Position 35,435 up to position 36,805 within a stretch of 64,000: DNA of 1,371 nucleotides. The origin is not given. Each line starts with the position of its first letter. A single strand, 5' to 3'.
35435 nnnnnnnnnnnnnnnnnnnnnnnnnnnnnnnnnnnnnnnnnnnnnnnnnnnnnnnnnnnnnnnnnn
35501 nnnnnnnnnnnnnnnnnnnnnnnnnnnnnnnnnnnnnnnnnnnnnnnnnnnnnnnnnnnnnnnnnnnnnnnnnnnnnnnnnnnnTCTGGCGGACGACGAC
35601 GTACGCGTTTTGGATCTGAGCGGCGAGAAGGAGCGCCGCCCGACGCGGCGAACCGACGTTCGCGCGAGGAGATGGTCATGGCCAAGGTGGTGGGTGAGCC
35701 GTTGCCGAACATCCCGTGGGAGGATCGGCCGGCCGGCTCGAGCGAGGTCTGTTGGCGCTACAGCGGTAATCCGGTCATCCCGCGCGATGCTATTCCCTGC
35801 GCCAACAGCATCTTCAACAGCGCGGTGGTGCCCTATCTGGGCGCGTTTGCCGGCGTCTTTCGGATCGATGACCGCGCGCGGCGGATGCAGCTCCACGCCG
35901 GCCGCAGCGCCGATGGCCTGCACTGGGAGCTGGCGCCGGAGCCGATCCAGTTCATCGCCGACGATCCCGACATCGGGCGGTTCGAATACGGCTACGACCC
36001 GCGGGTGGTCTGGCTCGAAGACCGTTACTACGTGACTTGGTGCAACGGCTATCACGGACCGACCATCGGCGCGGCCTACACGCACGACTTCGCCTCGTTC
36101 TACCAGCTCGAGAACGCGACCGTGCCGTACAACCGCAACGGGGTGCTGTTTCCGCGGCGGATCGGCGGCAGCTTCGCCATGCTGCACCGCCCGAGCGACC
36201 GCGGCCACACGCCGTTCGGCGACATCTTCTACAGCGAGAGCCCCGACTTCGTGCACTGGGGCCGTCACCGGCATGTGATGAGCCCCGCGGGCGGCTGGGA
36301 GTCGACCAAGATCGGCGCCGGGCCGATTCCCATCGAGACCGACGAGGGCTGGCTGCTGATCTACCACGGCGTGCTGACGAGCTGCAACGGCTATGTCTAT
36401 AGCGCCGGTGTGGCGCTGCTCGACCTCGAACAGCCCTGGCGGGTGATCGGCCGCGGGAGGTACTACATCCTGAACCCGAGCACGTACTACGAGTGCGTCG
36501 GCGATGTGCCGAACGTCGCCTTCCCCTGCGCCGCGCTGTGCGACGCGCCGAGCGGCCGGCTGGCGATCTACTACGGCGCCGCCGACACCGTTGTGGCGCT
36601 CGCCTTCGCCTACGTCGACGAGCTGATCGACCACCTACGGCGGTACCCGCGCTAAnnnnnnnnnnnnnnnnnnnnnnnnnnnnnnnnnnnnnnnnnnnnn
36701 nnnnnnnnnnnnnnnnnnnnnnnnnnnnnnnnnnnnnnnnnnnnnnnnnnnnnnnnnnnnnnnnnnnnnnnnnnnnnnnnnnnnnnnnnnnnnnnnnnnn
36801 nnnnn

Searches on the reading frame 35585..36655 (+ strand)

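Call 44: search_protein_families(library=pfam, proteins=[window:35585-36655:+], max_evalue=0.001)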
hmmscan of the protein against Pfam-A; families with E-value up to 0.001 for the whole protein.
window:35585-36655:+ (356 aa): 1 family
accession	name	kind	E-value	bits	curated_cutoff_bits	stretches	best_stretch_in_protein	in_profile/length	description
PF04041.19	Glyco_hydro_130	-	4e-68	230.2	26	1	41-352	6-319/320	beta-1,4-mannooligosaccharide phosphorylase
